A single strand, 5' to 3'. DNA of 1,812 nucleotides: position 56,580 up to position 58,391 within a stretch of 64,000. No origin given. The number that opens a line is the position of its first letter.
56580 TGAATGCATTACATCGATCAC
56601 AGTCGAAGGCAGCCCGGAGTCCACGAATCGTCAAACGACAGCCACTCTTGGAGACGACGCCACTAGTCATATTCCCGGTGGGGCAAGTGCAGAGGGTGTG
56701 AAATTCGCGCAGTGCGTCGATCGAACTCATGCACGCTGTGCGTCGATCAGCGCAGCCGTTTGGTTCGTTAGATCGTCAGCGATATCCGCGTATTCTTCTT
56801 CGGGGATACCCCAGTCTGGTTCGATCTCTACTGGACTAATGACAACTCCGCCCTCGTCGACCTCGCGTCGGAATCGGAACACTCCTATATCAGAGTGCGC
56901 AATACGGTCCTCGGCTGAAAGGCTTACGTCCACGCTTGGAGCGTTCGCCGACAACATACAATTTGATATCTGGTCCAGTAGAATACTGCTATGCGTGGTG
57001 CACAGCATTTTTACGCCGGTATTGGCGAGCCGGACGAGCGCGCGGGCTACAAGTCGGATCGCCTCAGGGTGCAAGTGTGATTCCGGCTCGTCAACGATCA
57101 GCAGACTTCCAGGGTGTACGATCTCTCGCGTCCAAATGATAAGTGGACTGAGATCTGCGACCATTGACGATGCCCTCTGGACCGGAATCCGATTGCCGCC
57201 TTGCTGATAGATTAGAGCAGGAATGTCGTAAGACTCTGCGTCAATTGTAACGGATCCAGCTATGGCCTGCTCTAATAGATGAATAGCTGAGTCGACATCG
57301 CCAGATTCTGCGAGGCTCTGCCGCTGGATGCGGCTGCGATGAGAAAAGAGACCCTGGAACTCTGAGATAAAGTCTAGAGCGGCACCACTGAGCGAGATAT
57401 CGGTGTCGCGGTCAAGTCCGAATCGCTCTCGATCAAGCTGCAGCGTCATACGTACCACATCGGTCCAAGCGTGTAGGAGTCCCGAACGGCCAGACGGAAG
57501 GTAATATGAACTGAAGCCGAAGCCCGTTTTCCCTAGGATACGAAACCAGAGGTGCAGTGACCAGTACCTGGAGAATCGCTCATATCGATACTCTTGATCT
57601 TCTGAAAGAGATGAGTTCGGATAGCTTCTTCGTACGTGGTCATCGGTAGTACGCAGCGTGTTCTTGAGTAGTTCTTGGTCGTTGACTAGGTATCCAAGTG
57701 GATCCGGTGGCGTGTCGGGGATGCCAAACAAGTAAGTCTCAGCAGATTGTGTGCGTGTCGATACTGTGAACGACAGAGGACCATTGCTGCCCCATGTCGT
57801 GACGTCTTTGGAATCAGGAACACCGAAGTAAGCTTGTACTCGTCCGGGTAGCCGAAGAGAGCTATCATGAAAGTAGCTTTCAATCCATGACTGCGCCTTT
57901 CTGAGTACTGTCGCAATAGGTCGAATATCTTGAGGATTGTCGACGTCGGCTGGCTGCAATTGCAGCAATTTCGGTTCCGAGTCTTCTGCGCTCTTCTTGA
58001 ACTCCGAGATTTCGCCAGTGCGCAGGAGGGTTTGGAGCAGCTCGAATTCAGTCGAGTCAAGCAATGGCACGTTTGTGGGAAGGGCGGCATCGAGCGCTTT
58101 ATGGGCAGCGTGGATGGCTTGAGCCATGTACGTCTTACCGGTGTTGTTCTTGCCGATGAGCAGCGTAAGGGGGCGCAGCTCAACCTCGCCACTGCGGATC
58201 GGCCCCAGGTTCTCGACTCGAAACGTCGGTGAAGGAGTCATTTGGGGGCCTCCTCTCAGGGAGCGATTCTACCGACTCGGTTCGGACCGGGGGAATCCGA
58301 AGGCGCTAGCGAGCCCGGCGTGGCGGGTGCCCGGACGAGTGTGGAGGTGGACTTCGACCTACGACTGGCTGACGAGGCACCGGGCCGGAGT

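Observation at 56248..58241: Candidate undescribed two-gene defence module: AAA_15/21-type ATPase plus Cys-cluster PD-(D/E)xK protein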

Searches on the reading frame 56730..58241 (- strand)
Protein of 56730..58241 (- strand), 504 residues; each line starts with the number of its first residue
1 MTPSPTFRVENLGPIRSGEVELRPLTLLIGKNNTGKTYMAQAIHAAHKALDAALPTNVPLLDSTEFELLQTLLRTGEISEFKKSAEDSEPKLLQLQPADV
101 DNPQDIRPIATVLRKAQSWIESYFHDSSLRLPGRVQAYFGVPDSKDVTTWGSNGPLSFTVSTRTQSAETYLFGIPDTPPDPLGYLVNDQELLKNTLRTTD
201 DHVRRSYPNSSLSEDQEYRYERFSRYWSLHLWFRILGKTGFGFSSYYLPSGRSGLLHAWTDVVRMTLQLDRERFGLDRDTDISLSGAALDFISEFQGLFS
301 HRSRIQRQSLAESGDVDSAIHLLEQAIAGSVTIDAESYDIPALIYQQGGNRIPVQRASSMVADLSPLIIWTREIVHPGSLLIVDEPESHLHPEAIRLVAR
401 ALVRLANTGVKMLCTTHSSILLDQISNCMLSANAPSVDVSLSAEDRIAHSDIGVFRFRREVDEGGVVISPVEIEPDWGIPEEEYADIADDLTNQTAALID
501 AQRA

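Call 3: search_protein_families(library=pfam, proteins=[window:56730-58241:-], max_evalue=0.1)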
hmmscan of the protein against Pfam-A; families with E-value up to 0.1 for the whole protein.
window:56730-58241:- (504 aa): 5 families
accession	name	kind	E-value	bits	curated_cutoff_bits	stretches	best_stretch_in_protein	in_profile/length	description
PF13175.12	AAA_15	-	2.1e-17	64.2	32.1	2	373-421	324-373/374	AAA ATPase domain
PF13304.12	AAA_21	-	5.5e-15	56.7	27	1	352-423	233-304/304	AAA domain, putative AbiEii toxin, Type IV TA system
PF13476.12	AAA_23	-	0.0062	17.6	27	1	8-46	3-42/201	AAA domain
PF11398.14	DUF2813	-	0.067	13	21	0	380-425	286-328/372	Protein of unknown function (DUF2813)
PF13191.12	AAA_16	-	0.07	14.1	32.6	0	13-103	17-113/167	AAA ATPase domain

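Call 4: search_protein_families(library=padloc, proteins=[window:56730-58241:-], max_evalue=0.1)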
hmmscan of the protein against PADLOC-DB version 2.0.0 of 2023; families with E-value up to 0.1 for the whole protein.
window:56730-58241:- (504 aa): 129 families (the best 25 are shown)
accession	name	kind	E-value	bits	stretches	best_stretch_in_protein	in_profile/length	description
PDLC04033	PD-T4-4_A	-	8.6e-35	118.8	2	318-496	268-452/460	-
PDLC04032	PD-T4-4_A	-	2.2e-28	97.5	2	317-498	286-465/474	-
PDLC04664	PDC-M47A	-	5.2e-27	92.9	2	319-435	265-380/461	-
PDLC03878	NsnB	-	2e-21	75.2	2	368-475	227-320/345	-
PDLC04214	HEC-02A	-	6.5e-20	69.7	2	304-428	166-288/338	-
PDLC02979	AriA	-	3e-19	68.1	2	358-421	301-372/373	-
PDLC02358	Old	-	8.3e-19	65.8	2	379-424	286-331/578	Old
PDLC02980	AriA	-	4.3e-18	64.3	2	348-423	229-304/304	-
PDLC04710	PDC-M56A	-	1.7e-14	51.7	2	381-425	244-288/382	-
PDLC04213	HEC-02A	-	6.5e-14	50.2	1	313-425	170-279/337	-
PDLC04178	HEC-01A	-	1.9e-13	48.2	2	379-424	289-333/399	-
PDLC00094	GajA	-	1.3e-12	45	2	7-51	6-50/569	AAA ATPase domain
PDLC04146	HEC-02B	-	2e-11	41.5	1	316-426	179-287/344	-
PDLC04177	HEC-01A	-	2.3e-11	41.4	2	375-427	294-345/393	-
PDLC04175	HEC-01A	-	3.3e-11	40.8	2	378-426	269-316/363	-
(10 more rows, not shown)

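Call 5: search_protein_families(library=ncbifam, proteins=[window:56730-58241:-], max_evalue=0.1)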
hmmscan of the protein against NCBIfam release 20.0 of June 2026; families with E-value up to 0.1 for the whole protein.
window:56730-58241:- (504 aa): 27 families (the best 25 are shown)
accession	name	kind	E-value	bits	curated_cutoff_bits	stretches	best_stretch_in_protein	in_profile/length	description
NF038234.1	retron_eff_Eco8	equivalog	1.4e-07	30.6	250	1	371-425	268-328/679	retron Eco8 family effector endonuclease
NF047739.1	antiphage_MADS3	equivalog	1.7e-06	27.5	420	1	378-426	337-383/427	methylation-associated defense system AAA family ATPase MAD3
NF041760.1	PtuA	equivalog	3.1e-05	23.1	500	1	380-427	379-425/524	retron Ec78 anti-phage system effector ATPase PtuA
TIGR02673.1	FtsE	equivalog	0.00017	21.3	264.85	1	371-429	149-207/214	cell division ATP-binding protein FtsE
NF040873.1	AztA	equivalog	0.0014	18.2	220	1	372-424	132-184/191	zinc ABC transporter ATP-binding protein AztA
TIGR00956.1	3a01205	subfamily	0.002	15.8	1959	1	375-424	918-969/1394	pleiotropic drug resistance family protein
NF007908.0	PRK10619.1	equivalog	0.0027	17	466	1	378-427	171-220/257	histidine ABC transporter ATP-binding protein HisP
TIGR03608.1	L_ocin_972_ABC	subfamily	0.0048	16.4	254.85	1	371-426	146-201/206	putative bacteriocin export ABC transporter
TIGR01978.1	sufC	equivalog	0.0057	16.1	212.8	1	374-426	160-211/243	Fe-S cluster assembly ATPase SufC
NF047930.1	ABC_ATP_B6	equivalog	0.006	15.2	670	1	372-418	149-195/510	putative B6 ABC transporter ATP-binding protein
NF007027.0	PRK09493.1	equivalog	0.0068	15.8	379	1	379-426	156-203/240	glutamine ABC transporter ATP-binding protein GlnQ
NF000355.4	ribo_prot_ABC_F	equivalog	0.0068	15.3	380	1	378-430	136-185/499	ribosomal protection-like ABC-F family protein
TIGR02857.1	CydD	equivalog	0.0091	15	435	1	371-424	470-522/529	thiol reductant ABC exporter subunit CydD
TIGR01166.1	cbiO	subfamily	0.011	15.2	211.8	1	379-418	147-186/190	cobalt ABC transporter, ATP-binding protein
TIGR03410.1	urea_trans_UrtE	equivalog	0.015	14.8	285.8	0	372-408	144-180/230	urea ABC transporter ATP-binding subunit UrtE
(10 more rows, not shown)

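Call 16: find_homologous_proteins(query=window:56730-58241:-, max_evalue=0.00001)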
Query window:56730-58241:- (504 aa): 273 proteins with E <= 0.00001 among 8000 candidates; the best 120 are listed.
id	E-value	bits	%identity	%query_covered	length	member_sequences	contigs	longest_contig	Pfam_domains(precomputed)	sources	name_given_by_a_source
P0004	0.0e+0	1132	100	100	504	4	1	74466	PF13175.13,PF13304.13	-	-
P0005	5.8e-167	575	56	100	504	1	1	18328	PF13175.13,PF13304.13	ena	-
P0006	2.5e-163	563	57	100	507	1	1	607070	PF13175.13,PF13304.13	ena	-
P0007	4.9e-163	562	57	100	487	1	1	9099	PF13175.13,PF13304.13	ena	-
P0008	1.7e-160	553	55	100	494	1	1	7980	PF13175.13,PF13304.13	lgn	-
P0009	6.5e-154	532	55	100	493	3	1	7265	PF13175.13,PF13304.13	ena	-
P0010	2.1e-152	527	55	100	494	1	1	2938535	PF13175.13,PF13304.13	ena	-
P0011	2.2e-123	431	47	100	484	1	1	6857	PF13175.13,PF13304.13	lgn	-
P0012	1.8e-122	428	46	100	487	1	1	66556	PF13175.13,PF13304.13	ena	-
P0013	4.2e-117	410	46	100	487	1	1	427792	PF13175.13,PF13304.13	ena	-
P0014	6.9e-117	409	46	100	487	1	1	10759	PF13175.13,PF13304.13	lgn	-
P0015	1.3e-105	372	43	100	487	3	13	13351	PF13175.13,PF13304.13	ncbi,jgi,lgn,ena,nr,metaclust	ncbi:MAG: AAA family ATPase [bacterium]|nr:AAA family ATPase [bacterium]|metaclust:\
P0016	9.8e-101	356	41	98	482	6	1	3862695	PF13175.13,PF13304.13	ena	-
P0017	2.1e-100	355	40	97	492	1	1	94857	PF13175.13,PF13304.13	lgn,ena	-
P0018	3.3e-100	354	42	99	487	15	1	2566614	PF13175.13,PF13304.13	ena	-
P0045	2.0e-95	339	40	99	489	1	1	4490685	PF13175.13,PF13304.13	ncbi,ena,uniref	ncbi:AAA family ATPase [Candidatus Poriferisodalis sp.]|uniref:AAA family ATPase n=1 Tax=Candidatus 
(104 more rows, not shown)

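Call 30: find_related_loci(query=A4, collection=genome_contigs, flank=8000)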
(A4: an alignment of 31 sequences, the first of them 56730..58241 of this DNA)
Query A4 (504 aa) in genome_contigs; peptide patterns used: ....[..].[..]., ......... (x = any residue, [..] = any of these).
600 stretches matched a pattern (row limit reached: there are more); 379 encode a relative of the query (tblastn E <= 1e-3); the best 80 are kept; 80 distinct loci.
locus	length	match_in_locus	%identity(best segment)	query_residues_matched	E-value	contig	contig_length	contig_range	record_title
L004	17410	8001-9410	40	9-500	2e-103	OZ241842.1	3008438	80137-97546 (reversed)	MAG: Candidatus Spongiisociaceae bacterium isolate ea90fc40-48ec-4ccb-8054-20f53ea15125 genome assembly, chromosome: 1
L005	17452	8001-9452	41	1-500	8e-102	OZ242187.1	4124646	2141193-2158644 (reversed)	MAG: Candidatus Aldehydirespiratoraceae bacterium isolate 61e8bfbb-40aa-4858-aaa5-c73b4985a48d genome assembly, chromoso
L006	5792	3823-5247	39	5-500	5e-101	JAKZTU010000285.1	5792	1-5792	MAG: Acidimicrobiales bacterium isolate Langseth_MAG_00067 Langseth_MAG_00067_000000000285, whole genome shotgun sequenc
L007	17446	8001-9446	40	4-503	8e-98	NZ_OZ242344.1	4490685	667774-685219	MAG: Candidatus Poriferisodalis sp. isolate 8d09cab2-a5e3-4315-8558-28a0e2063156 chromosome 1, complete sequence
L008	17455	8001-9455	37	9-499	3e-97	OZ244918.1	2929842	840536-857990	MAG: Candidatus Poriferisocius sp. isolate 059c7ca3-f08e-4c66-a120-614690c839ce genome assembly, chromosome: 1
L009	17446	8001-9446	38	5-502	1e-92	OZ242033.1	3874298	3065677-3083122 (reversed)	MAG: Candidatus Aldehydirespirator sp. isolate 1ca34421-b87b-4a0f-9797-154be5b25c54 genome assembly, chromosome: 1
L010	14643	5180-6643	37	9-499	2e-84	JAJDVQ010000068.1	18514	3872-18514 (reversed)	MAG: Acidimicrobiia bacterium isolate jk18x22bins.55 k141_800802, whole genome shotgun sequence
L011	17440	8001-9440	40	5-499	1e-98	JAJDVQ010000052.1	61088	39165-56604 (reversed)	MAG: Acidimicrobiia bacterium isolate jk18x22bins.55 k141_505862, whole genome shotgun sequence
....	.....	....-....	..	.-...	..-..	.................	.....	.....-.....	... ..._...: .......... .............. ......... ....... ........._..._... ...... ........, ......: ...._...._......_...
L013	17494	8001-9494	38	9-501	7e-90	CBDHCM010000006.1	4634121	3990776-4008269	MAG: Candidatus Aldehydirespirator sp. isolate 36171f10-6b1c-407a-8267-17b84cd7c53a genome assembly, contig: chromosome_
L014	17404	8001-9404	33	9-499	2e-66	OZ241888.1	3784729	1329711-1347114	MAG: Dehalococcoidia bacterium isolate 46affbec-5afd-4908-a2aa-6a71a6f589da genome assembly, chromosome: 1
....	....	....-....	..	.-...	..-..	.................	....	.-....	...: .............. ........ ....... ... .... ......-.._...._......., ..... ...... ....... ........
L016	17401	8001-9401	33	9-499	2e-64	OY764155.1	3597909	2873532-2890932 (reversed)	MAG: Dehalococcoidia bacterium isolate 8f8fc053-1767-4988-ba26-2aa978362f9c genome assembly, chromosome: 1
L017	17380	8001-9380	31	9-499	9e-60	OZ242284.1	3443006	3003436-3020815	MAG: Dehalococcoidia bacterium isolate 33b6bc49-da4e-4245-9c13-a272f439a3dc genome assembly, chromosome: 1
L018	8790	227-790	48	317-499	6e-50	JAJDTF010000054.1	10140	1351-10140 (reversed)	MAG: Acidimicrobiia bacterium isolate jk18x11bins.54 k141_324895, whole genome shotgun sequence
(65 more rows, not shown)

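Call 36: search_solved_structures(query=A4, max_evalue=0.001)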
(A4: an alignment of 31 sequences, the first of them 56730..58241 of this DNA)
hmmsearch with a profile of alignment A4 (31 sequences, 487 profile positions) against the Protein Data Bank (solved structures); distinct sequences matched with E-value up to 0.001: 9.
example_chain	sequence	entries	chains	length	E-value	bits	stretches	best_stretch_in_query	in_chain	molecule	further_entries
9kjx_B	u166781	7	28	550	1.5e-05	27.5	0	343-423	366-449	AAA family ATPase | Retron I-A effector PtuA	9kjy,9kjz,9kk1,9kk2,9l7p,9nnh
6p74_A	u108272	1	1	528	1.5e-05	27.4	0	365-405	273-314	Putative ATP-dependent endonuclease of the OLD family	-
9u9y_A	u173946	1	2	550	3.3e-05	26.4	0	343-423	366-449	AAA family ATPase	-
9vkz_A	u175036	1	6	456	4.6e-05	25.9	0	343-420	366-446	Retron Ec78 probable ATPase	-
22bu_B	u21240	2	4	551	5.6e-05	25.6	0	343-409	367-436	AAA family ATPase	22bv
9vh1_D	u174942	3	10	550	6e-05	25.5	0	343-422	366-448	Retron Ec78 probable ATPase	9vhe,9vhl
9nnk_C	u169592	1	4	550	0.00015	24.2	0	343-423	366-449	Retreon I-A effector PtuA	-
9nnb_C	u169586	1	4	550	0.00015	24.2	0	343-423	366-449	Retron I-A effector PtuA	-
4yms_J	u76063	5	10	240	0.00056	22.3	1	360-410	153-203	ABC-type polar amino acid transport system, ATPase component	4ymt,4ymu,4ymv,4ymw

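Call 52: search_dna_similar(query=window:56730-58241:-, collection=plasmids, mode=protein, max_evalue=0.00001, max_rows=25)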
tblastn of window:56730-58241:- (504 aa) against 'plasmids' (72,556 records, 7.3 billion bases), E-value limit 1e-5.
Records with a match: 24; places in all: 24; records where one place covers at least 80% of the query: 0.
Best place of each record, by identity: <60% 24.
By first word of the organism name: Klebsiella 12; Escherichia 9; Annamia 1; Serratia 1; Bernardetia 1.
By predicted mobility (MOB-suite, as given by PLSDB): non-mobilizable 17; conjugative 4; mobilizable 3.
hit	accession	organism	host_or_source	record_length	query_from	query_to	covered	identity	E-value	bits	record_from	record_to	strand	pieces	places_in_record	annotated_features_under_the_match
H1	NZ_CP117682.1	Escherichia albertii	whole organism,bird (unidentified ...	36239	287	498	42%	26.3%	3e-7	61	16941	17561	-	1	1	AAA family ATPase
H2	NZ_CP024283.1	Escherichia albertii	-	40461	287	498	42%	26.3%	3e-7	61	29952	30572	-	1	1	AAA family ATPase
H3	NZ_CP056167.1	Escherichia marmotae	culture,Freshwater sample from upstream ...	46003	292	432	28%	29.8%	2e-7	62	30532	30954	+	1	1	AAA family ATPase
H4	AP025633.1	Annamia dubia NIES-4383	-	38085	331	435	21%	38.3%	4e-10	70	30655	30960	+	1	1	hypothetical protein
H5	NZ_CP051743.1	Escherichia coli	Homo sapiens,whole organism,rectal swab ...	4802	367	501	27%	29.3%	2e-9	68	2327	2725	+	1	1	AAA family ATPase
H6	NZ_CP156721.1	Escherichia coli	Homo sapiens,drainage fluid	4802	367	501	27%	29.3%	2e-9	68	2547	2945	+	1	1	AAA family ATPase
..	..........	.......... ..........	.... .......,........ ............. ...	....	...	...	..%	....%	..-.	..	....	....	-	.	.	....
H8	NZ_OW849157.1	Serratia marcescens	Homo sapiens,Complejo Asistencial ...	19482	351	451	20%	35.6%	4e-8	64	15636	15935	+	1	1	AAA family ATPase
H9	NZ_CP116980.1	Escherichia coli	Sus scrofa,whole genome,feces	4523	352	455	21%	33.3%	6e-7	60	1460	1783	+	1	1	AAA family ATPase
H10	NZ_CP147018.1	Bernardetia sp. Wsw4-3y2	Red alga,Red algae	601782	351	430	16%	40.0%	8e-11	72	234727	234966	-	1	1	AAA family ATPase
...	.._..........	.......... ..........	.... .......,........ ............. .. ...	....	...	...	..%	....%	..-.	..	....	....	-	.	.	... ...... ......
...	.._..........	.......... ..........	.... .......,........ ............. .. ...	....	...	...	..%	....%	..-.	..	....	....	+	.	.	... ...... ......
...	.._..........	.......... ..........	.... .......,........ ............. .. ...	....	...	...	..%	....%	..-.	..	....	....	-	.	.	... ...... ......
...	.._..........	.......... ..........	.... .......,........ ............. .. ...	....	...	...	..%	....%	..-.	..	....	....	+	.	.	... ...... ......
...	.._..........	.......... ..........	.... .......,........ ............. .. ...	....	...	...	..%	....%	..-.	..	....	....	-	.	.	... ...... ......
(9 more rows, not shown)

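Call 53: get_annotated_region(hit=H1, flank=3000)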
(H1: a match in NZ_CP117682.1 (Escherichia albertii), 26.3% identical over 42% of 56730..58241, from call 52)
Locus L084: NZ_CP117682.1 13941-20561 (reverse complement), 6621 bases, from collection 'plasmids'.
description: Escherichia albertii strain BIA_4 plasmid pEA4_36, complete sequence
organism: Escherichia albertii (NCBI taxid 208962)
taxonomy: Bacteria; Pseudomonadota; Gammaproteobacteria; Enterobacterales; Enterobacteriaceae; Escherichia; Escherichia albertii
host: -; source: whole organism,bird (unidentified species); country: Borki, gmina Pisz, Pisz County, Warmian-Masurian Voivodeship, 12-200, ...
typing (MOB-suite, as given by PLSDB): conjugative; replicon rep_cluster_991; relaxase MOBP; mating-pair formation MPF_T
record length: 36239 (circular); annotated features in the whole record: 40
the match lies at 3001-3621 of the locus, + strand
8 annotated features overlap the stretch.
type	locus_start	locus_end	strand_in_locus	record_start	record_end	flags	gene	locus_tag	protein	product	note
CDS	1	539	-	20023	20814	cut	-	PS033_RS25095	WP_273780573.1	malate dehydrogenase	-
CDS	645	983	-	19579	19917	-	-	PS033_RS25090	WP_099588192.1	hypothetical protein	-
CDS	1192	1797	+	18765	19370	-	-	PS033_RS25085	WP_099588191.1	hypothetical protein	-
CDS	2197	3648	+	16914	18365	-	-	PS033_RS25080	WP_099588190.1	AAA family ATPase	-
CDS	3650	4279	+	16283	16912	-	-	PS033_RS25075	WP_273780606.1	hypothetical protein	-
CDS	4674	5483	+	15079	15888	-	-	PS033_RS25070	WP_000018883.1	tyrosine-type recombinase/integrase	GO:0015074 - DNA integration [Evidence IEA]; GO:0006310 - DNA recombination [Evidence IEA]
CDS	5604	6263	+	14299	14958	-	-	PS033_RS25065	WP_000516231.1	division plane positioning ATPase MipZ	-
CDS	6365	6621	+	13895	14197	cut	-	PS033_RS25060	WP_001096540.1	hypothetical protein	-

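Call 54: get_annotated_region(hit=H5, flank=2500)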
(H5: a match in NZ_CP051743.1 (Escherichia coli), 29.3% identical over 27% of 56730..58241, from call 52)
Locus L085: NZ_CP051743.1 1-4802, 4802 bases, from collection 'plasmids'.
description: Escherichia coli strain SCU-105 plasmid pSCU-105-5, complete sequence
organism: Escherichia coli (NCBI taxid 562)
taxonomy: Bacteria; Pseudomonadota; Gammaproteobacteria; Enterobacterales; Enterobacteriaceae; Escherichia; Escherichia coli
host: -; source: Homo sapiens,whole organism,rectal swab from healthy college student; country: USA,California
typing (MOB-suite, as given by PLSDB): non-mobilizable; replicon Col(MG828),rep_cluster_2373
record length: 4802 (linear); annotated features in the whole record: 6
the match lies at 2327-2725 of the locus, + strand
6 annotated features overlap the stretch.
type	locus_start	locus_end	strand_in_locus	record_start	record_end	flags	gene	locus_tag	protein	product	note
CDS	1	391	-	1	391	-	-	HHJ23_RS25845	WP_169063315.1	helix-turn-helix domain-containing protein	-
CDS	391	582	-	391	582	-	-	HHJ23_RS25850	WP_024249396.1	Rop family plasmid primer RNA-binding protein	-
CDS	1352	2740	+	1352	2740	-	-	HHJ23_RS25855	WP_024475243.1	AAA family ATPase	-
CDS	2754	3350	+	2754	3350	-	-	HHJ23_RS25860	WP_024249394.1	hypothetical protein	-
CDS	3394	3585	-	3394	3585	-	-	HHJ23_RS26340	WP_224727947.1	hypothetical protein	-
CDS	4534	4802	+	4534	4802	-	-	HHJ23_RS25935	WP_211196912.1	hypothetical protein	-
